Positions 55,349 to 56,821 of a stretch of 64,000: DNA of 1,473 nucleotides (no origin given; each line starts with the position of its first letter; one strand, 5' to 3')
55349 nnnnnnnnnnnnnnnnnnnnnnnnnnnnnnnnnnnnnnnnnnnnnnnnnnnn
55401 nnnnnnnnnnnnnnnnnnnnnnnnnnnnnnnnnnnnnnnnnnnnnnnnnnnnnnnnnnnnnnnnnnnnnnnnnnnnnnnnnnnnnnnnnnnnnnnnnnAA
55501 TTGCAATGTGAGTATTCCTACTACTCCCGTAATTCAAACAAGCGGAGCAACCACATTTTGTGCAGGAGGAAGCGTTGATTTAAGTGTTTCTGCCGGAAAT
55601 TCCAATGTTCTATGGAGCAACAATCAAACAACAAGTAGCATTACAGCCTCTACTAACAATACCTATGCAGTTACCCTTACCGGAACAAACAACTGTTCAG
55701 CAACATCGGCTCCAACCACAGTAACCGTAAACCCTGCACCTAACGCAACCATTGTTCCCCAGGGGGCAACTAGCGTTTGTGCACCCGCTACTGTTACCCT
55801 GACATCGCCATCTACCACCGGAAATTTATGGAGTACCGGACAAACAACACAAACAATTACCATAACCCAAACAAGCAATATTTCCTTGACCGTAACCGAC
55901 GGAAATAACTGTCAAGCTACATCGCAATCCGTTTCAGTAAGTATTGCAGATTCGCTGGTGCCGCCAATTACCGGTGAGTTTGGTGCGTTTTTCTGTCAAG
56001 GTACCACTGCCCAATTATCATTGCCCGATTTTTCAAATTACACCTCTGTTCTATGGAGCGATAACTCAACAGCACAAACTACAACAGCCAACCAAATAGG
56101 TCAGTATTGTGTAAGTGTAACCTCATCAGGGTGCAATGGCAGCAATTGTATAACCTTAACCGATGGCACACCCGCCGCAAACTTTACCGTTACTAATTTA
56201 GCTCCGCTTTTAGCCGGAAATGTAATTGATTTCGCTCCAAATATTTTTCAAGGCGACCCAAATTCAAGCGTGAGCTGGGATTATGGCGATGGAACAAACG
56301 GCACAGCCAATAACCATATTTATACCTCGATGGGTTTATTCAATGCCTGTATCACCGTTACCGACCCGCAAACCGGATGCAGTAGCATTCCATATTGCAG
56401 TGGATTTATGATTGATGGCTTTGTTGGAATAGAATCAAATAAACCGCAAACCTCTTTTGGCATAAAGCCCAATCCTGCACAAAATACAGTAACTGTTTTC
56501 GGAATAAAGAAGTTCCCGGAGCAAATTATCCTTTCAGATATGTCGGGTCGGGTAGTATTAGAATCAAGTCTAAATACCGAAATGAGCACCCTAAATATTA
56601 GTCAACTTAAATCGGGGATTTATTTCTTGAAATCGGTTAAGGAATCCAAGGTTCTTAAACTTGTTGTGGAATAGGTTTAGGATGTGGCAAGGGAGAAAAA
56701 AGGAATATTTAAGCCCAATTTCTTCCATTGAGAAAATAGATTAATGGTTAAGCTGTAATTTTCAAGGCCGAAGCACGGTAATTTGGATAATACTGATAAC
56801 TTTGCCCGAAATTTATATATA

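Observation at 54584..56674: Cutinase/PETase-like serine esterase fused to PKD and T9SS domains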

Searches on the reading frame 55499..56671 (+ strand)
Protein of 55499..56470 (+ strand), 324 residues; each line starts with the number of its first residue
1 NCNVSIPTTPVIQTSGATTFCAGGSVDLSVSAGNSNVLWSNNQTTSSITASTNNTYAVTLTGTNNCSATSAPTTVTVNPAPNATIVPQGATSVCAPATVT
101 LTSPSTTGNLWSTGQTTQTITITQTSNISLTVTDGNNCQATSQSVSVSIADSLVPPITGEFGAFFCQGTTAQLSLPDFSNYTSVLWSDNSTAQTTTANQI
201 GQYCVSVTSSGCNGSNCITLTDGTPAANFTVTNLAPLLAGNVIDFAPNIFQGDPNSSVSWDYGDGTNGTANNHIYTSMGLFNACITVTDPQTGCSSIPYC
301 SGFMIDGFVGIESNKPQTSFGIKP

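Call 12: search_protein_families(library=pfam, proteins=[window:55499-56470:+], max_evalue=10)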
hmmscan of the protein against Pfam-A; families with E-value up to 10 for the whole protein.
window:55499-56470:+ (324 aa): 3 families
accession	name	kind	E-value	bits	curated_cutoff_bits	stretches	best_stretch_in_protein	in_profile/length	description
PF18911.6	PKD_4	-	3e-05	24.4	27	1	255-290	34-71/85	PKD domain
PF00801.26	PKD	-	0.0011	19.4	23.5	2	254-290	28-68/80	PKD domain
PF18981.6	InlK_D3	-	0.19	12.2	25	1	48-78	44-74/75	Internalin K domain (D3/D4)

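Call 40: find_homologous_proteins(query=window:55499-56458:+, max_evalue=0.001)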
Query window:55499-56458:+ (320 aa): 92 proteins with E <= 0.001 among 2932 candidates.
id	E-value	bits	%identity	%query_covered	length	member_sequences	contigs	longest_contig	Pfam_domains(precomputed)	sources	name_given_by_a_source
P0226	3.2e-63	232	41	65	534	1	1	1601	PF16820.12,PF00801.27,PF06832.19,PF19081.7,PF18911.7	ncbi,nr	ncbi:MAG TPA: hypothetical protein VG323_19165, partial [Thermoanaerobaculia bacterium]|nr:hypotheti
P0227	5.9e-55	205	42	72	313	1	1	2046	PF00801.27,PF25942.1,PF19081.7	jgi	jgi:hypothetical protein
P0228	5.4e-52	195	38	65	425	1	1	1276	PF24312.2,PF06832.19,PF19081.7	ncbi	ncbi:MAG: hypothetical protein ACOVOL_04430, partial [Bacteroidia bacterium]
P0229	1.7e-51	194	37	74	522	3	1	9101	PF18962.8,PF13620.13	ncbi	-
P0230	5.2e-45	172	41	63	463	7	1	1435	PF00801.27,PF18962.8,PF11589.15,PF18911.7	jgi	jgi:PKD repeat protein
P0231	6.9e-45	172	36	65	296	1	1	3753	PF19076.7,PF19081.7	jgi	jgi:large repetitive protein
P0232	6.4e-40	156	43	58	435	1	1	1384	PF00801.27,PF08329.17,PF06832.19,PF19081.7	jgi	jgi:hypothetical protein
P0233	8.7e-40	155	36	57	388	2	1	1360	PF19081.7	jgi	jgi:hypothetical protein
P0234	5.4e-38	149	37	85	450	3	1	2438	PF22352.3,PF26689.1,PF19081.7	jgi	jgi:hypothetical protein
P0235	5.4e-38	149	47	44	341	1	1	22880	PF00801.27,PF19081.7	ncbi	ncbi:MAG: hypothetical protein R2847_11520 [Bacteroidia bacterium]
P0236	1.6e-36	145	35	60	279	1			PF08308.18,PF06832.19,PF19081.7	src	-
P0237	9.0e-36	142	40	65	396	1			PF16820.12,PF00801.27,PF08308.18,PF06832.19,PF19081.7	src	-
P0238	9.9e-36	142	44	36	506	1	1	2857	PF18962.8,PF19081.7,PF11589.15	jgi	jgi:hypothetical protein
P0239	3.1e-35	140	36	72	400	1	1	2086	PF18962.8,PF19081.7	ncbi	-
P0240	1.3e-34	138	49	45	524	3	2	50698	PF18962.8,PF19081.7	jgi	jgi:hypothetical protein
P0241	2.2e-34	137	49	44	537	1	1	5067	PF14054.12,PF13585.13,PF19081.7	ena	-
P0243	2.8e-33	134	42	64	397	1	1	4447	PF07679.23,PF19081.7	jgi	jgi:hypothetical protein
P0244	3.2e-33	134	38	77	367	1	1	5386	PF18962.8,PF08329.17,PF19081.7,PF11589.15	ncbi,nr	ncbi:MAG TPA: T9SS type A sorting domain-containing protein, partial [Bacteroidia bacterium]|nr:T9SS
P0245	6.3e-33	133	42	49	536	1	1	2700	PF13895.13,PF13927.13,PF06832.19,PF19081.7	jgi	jgi:hypothetical protein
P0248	9.3e-32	129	38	50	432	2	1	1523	PF24312.2,PF08329.17,PF06832.19,PF19081.7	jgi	jgi:hypothetical protein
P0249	1.4e-31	128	45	51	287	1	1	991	PF19081.7,PF04862.19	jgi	jgi:hypothetical protein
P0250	1.1e-30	125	49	31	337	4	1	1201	PF02368.25,PF19081.7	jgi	jgi:hypothetical protein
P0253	3.7e-30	124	46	59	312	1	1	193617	PF00801.27,PF19081.7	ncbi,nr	ncbi:MAG: hypothetical protein IPO05_04525 [Flavobacteriales bacterium]|nr:hypothetical protein [Fla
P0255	3.6e-28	117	38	41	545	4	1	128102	PF13895.13,PF00801.27,PF13927.13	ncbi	-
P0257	1.9e-25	108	42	64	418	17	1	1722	PF13895.13,PF24660.2,PF08329.17,PF06832.19,PF19081.7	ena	-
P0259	1.5e-24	105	52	45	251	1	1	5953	PF14054.12,PF00801.27,PF19081.7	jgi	jgi:hypothetical protein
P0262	7.0e-23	100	45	50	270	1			PF13895.13,PF00801.27,PF06832.19,PF19081.7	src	-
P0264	4.0e-22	97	39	53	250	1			PF06832.19,PF19081.7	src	-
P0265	7.5e-21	93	37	63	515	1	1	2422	PF13927.13,PF19081.7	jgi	-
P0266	1.8e-20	92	34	75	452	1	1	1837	PF19408.6,PF06832.19,PF19081.7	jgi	jgi:hypothetical protein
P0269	1.6e-17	82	42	47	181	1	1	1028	PF19081.7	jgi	jgi:hypothetical protein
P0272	7.2e-17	80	31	65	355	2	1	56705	PF19408.6,PF00801.27,PF13927.13,PF06832.19,PF19081.7,PF18911.7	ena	-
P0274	4.9e-15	74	48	30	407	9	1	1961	PF13895.13,PF00801.27,PF18962.8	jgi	jgi:hypothetical protein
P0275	1.5e-14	72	43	49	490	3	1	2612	PF00801.27,PF18962.8,PF19081.7,PF18911.7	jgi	-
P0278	6.4e-14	70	37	73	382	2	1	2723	PF13895.13,PF16820.12,PF06832.19,PF19081.7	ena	-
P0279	1.3e-13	69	32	60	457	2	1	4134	PF19081.7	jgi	jgi:hypothetical protein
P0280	8.9e-13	67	35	46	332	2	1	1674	PF18962.8,PF19081.7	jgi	jgi:hypothetical protein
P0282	2.6e-12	65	31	63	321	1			PF13895.13,PF13927.13,PF18911.7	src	-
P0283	3.4e-12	65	42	49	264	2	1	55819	PF13895.13,PF06832.19,PF19081.7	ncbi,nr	ncbi:MAG TPA: hypothetical protein VJZ76_18150, partial [Thermoanaerobaculia bacterium]|nr:hypotheti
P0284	3.6e-12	65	48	20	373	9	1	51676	PF19406.6,PF13927.13,PF06832.19,PF19081.7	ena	-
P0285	4.4e-12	64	36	65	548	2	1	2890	PF13895.13,PF18962.8,PF19081.7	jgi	jgi:hypothetical protein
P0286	8.3e-12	63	46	42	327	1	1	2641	PF18962.8,PF18911.7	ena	-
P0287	9.5e-12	63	49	34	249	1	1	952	PF02368.25,PF19081.7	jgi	jgi:hypothetical protein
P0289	1.9e-11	62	38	53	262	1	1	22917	PF06832.19,PF19081.7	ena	-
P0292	2.6e-10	58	44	43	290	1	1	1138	PF13895.13,PF19081.7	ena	-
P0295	4.0e-10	58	38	32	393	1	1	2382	PF13585.13,PF19081.7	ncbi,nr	ncbi:MAG TPA: gliding motility-associated C-terminal domain-containing protein, partial [Bacteroidia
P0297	5.0e-10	57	35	39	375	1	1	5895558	PF00801.27,PF18962.8,PF18911.7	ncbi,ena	-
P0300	1.8e-9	56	47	31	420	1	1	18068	PF19081.7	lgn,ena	-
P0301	6.0e-9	54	29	86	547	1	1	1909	PF00801.27,PF18962.8,PF19081.7,PF18911.7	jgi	jgi:PKD repeat protein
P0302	1.4e-8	53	33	55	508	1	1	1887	PF00801.27,PF20009.5,PF18962.8,PF11589.15,PF18911.7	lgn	-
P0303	1.7e-8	53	28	82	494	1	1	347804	PF22352.3,PF13573.13,PF17963.8,PF26689.1,PF19081.7,PF20746.3,PF18911.7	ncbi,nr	ncbi:MAG: hypothetical protein H6559_26360 [Lewinellaceae bacterium]|nr:hypothetical protein [Lewine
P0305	7.0e-7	47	30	63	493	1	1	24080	PF00801.27,PF18962.8,PF18911.7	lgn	-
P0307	1.3e-6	46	49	30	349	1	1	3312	PF19408.6,PF19081.7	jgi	jgi:hypothetical protein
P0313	5.2e-5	41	37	24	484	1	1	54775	PF18962.8,PF19081.7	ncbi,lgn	-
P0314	2.0e-4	39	36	23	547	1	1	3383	PF00801.27,PF19081.7,PF18911.7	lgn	-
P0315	2.1e-4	39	29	61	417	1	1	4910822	PF26689.1,PF19081.7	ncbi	-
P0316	5.4e-4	38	50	27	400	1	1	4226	PF19408.6,PF22352.3,PF01833.31,PF06832.19,PF19081.7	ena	-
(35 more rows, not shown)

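Call 51: predict_structure(alignment_id=A2)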
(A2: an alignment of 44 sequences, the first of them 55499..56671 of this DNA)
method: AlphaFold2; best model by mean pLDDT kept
length: 391 residues; sequences in the alignment: 44
mean_pLDDT: 89.0   pTM: 0.57
mean pLDDT of the five models: 89.0, 88.5, 88.1, 87.9, 87.2
residues with pLDDT >= 90: 243; 70-90: 118; 50-70: 19; < 50: 11
segments of 3 or more residues with pLDDT < 50: 307-317
pLDDT, mean of each block of 10 residues (from residue 1): 82 98 98 93 98 98 94 98 97 95 98 98 98 98 97 86 84 87 95 94 94 93 81 70 79 79 89 84 87 84 63 50 93 77 93 93 94 94 87 93
secondary structure, 60 per line:
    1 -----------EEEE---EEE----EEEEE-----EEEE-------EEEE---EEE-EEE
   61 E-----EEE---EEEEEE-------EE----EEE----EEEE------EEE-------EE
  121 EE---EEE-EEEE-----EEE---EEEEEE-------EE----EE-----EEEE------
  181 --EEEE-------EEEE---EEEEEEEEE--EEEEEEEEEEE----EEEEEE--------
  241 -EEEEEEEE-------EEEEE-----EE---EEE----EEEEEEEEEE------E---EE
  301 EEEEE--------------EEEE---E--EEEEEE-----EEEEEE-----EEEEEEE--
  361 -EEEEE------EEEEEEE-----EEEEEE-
elements in order: E12-15 E19-21 E26-30 E36-39 E47-50 E54-56 E58-61 E67-69 E73-78 E92-94 E99-102 E109-111 E119-122 E126-128 E130-133 E139-141 E145-150 E171-174 E183-186 E194-197 E201-209 E212-222 E227-232 E242-249 E257-261 E272-274 E279-288 E299-305 E320-323 E330-335 E341-346 E352-358 E362-366 E373-379 E385-390

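Call 53: fold_search(model_id=the predicted structure, library=pdb)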
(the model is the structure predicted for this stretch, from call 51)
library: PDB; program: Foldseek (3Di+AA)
matches with E <= 10: 1758; with E <= 0.001: 244
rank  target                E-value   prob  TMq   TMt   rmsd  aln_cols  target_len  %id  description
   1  9flw_A                1.1e-16  1.00  0.42  0.35  12.7       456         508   21  CryoEM structure of the fragment-6 (3571-4078) in the grappling hook protein A (GhpA) in the bacterium Aureispira sp.  (released 2024-10-16)
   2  9flp_A                1.2e-16  1.00  0.40  0.20  14.5       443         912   18  CryoEM structure of the neck (1403-2314) in the grappling hook protein A (GhpA) in the bacterium Aureispira sp. CCB-QB (released 2024-10-16)
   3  9flv_A                4.3e-16  1.00  0.39  0.38  14.0       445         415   19  CryoEM structure of the fragment-5 (2393-2807) in the grappling hook protein A (GhpA) in the bacterium Aureispira sp.  (released 2024-10-16)
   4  9fly_A                6.0e-16  1.00  0.37  0.21  14.3       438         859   20  CryoEM structure of the base (4151-5009) in the grappling hook protein A (GhpA) in the bacterium Aureispira sp. CCB-QB (released 2024-10-16)
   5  9flu_A                3.0e-14  1.00  0.39  0.44   9.4       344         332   21  CryoEM structure of the fragment-1 (3402-3733) in the grappling hook protein A (GhpA) in the bacterium Aureispira sp.  (released 2024-10-16)
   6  9g8b_A                4.5e-13  1.00  0.41  0.45   8.8       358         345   22  CryoEM structure of the fragment-2 (2892-3236) in the grappling hook protein A (GhpA) in the bacterium Aureispira sp.  (released 2024-10-16)
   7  9flx_A                1.5e-12  1.00  0.42  0.46   9.1       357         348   19  CryoEM structure of the fragment-4 (4074-4421) in the grappling hook protein A (GhpA) in the bacterium Aureispira sp.  (released 2024-10-16)
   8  9fls_A                2.3e-12  1.00  0.36  0.40   9.2       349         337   21  CryoEM structure of the fragment-3 (2061-2397) in the grappling hook protein A (GhpA) in the bacterium Aureispira sp.  (released 2024-10-16)
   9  4pbx                  3.5e-10  1.00  0.22  0.17  16.8       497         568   10  Crystal structure of the six N-terminal domains of human receptor protein tyrosine phosphatase sigma (released 2014-11-12)
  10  4yfg_A                7.3e-10  1.00  0.21  0.18  26.9       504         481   10  Crystal structure of PTP delta meA3/meB minus variant Ig1-Fn1 (released 2015-05-06)
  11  6grt_B                8.8e-10  1.00  0.18  0.12  24.4       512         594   12  Paired immunoglobulin-like receptor B (PirB) or Leukocyte immunoglobulin-like receptor subfamily B member 3 (LILRB3) f (released 2019-02-06)
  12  6grt_A                1.0e-09  1.00  0.18  0.12  24.5       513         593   11  Paired immunoglobulin-like receptor B (PirB) or Leukocyte immunoglobulin-like receptor subfamily B member 3 (LILRB3) f (released 2019-02-06)
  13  6grs_B                3.3e-09  1.00  0.19  0.14  27.9       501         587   11  Paired immunoglobulin-like receptor B (PirB) or Leukocyte immunoglobulin-like receptor subfamily B member 3 (LILRB3) f (released 2019-02-06)
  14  4yfd_A                4.8e-09  1.00  0.23  0.19  21.6       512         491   10  Crystal structure PTP delta Ig1-Fn2 in complex with IL-1RAcP (released 2015-05-06)
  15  8v2b_B                1.1e-08  1.00  0.23  0.18  26.3       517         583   11  Cryo-EM structure of mouse type II OSM receptor complex: model for full extracellular assembly (released 2024-11-20)
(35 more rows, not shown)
